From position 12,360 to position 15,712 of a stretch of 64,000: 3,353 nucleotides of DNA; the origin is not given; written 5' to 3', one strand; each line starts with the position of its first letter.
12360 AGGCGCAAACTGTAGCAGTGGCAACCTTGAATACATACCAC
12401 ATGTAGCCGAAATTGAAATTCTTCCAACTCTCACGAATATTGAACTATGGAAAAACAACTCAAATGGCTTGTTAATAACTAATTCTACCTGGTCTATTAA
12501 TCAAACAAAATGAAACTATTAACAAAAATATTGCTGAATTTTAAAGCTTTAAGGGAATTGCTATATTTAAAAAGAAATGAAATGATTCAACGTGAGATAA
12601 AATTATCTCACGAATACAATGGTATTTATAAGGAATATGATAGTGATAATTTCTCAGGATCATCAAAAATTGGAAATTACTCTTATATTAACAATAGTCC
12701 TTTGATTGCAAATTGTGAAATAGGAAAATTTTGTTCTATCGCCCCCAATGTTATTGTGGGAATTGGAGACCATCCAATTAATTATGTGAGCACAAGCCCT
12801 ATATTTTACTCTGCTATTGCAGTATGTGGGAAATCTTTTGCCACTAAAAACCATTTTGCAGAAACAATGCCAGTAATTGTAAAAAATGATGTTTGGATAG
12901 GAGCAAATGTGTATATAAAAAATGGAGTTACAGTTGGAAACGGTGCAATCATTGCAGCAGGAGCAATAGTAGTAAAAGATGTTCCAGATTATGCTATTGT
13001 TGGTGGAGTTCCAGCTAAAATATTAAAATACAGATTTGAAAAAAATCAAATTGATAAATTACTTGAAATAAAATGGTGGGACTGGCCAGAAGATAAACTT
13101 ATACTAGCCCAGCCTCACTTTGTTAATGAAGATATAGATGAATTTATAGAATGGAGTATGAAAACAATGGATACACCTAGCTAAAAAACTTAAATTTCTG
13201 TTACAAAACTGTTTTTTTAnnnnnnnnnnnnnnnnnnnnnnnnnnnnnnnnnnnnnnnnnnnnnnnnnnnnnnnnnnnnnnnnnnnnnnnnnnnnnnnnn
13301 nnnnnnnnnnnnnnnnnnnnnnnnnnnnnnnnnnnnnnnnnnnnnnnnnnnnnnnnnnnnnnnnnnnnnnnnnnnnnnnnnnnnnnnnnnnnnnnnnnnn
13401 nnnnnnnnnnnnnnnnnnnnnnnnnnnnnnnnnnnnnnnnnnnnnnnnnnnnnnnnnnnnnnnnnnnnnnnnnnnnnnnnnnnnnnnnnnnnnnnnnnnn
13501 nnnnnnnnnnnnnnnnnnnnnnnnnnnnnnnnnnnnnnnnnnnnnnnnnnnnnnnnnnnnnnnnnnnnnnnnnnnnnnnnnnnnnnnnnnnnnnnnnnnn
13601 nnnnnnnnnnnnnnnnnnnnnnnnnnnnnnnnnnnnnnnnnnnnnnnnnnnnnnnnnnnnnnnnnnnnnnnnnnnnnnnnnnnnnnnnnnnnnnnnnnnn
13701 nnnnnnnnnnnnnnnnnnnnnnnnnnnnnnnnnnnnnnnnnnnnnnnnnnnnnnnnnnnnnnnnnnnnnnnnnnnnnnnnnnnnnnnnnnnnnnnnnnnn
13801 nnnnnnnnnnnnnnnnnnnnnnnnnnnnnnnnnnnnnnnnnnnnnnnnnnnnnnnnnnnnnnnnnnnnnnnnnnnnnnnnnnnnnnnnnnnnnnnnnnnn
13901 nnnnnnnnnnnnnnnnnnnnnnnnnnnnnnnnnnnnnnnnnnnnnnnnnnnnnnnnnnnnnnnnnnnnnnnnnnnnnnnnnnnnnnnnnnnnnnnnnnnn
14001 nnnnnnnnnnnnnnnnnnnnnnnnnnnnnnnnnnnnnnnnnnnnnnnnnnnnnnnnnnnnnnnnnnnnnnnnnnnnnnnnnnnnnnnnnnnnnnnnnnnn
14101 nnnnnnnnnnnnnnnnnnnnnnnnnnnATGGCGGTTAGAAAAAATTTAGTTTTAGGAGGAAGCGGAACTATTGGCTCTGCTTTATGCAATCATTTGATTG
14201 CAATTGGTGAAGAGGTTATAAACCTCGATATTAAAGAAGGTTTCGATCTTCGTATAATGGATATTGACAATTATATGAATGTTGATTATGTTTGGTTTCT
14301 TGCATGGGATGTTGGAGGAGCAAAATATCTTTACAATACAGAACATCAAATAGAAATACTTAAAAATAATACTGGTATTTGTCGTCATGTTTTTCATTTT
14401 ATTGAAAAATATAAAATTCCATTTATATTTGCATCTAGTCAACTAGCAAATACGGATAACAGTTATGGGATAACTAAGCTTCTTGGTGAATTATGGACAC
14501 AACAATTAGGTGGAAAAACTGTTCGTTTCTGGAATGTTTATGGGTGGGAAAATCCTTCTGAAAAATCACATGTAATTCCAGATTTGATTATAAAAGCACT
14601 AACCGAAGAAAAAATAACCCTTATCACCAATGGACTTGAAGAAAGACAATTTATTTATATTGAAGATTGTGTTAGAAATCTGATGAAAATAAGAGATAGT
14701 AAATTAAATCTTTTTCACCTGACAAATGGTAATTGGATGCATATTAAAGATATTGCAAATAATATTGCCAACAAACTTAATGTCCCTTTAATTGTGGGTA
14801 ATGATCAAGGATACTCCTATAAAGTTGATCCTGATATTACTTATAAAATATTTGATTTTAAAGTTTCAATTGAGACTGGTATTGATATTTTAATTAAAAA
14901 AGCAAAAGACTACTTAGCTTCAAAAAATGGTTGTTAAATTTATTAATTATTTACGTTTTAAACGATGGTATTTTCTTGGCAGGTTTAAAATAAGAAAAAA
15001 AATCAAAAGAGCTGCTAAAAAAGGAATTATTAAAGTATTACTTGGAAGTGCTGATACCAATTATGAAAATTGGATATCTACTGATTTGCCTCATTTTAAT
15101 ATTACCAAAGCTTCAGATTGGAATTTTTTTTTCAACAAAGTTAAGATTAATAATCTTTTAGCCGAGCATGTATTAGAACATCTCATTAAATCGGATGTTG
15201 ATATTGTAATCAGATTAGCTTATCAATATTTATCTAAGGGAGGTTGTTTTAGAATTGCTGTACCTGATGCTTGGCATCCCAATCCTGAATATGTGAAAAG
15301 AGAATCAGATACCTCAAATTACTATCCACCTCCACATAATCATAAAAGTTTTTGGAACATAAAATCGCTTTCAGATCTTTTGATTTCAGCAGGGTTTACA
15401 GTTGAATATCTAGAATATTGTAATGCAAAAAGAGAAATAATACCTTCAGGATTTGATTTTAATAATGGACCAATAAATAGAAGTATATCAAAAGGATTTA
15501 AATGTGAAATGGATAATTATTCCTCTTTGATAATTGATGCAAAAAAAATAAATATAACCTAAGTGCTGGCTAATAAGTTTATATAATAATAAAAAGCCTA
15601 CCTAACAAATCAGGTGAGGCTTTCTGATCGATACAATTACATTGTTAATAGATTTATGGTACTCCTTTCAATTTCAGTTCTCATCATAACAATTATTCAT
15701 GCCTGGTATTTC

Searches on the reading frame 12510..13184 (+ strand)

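Call 51: search_protein_families(library=pfam, proteins=[window:12510-13184:+], max_evalue=0.0001)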
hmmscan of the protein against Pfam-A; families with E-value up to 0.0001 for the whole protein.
window:12510-13184:+ (224 aa): 3 families
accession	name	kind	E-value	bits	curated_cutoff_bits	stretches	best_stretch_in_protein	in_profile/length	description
PF00132.30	Hexapep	-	3.5e-12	45.9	27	1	122-154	2-34/36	Bacterial transferase hexapeptide (six repeats)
PF14602.12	Hexapep_2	-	7.6e-06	26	27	1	121-154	1-32/34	Hexapeptide repeat of succinyl-transferase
PF25084.1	LbH_EIF2B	-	3.9e-05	24.1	54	0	52-81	22-51/105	EIF2B subunit epsilon LbH domain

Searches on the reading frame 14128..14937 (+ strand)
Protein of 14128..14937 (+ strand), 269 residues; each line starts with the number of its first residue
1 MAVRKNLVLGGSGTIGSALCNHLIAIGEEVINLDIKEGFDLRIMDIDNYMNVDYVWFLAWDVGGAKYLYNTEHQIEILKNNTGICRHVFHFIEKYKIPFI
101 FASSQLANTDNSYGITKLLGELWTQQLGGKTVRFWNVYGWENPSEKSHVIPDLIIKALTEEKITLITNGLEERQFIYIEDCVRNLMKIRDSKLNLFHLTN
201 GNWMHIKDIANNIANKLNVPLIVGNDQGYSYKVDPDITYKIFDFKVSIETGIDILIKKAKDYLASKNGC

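Call 51: search_protein_families(library=pfam, proteins=[window:14128-14937:+], max_evalue=0.0001)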
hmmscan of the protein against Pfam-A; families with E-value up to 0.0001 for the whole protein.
window:14128-14937:+ (269 aa): 3 families
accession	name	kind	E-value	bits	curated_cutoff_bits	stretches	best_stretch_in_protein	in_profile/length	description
PF01370.27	Epimerase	-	6.7e-21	75.2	20.9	1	7-188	2-224/240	NAD dependent epimerase/dehydratase family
PF02719.21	Polysacc_synt_2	-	1.1e-06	28.5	20.2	0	74-215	97-245/293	Polysaccharide biosynthesis protein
PF16363.11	GDP_Man_Dehyd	-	4.3e-06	26.8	27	0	111-218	151-267/332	GDP-mannose 4,6 dehydratase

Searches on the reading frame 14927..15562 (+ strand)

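Call 11: search_protein_families(library=pfam, proteins=[window:14927-15562:+], max_evalue=0.01)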
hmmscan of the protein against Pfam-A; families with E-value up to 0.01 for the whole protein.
window:14927-15562:+ (211 aa): 1 family
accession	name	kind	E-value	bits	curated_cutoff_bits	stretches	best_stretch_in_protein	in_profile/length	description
PF13489.12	Methyltransf_23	-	1.8e-05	25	27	1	74-160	82-162/164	Methyltransferase domain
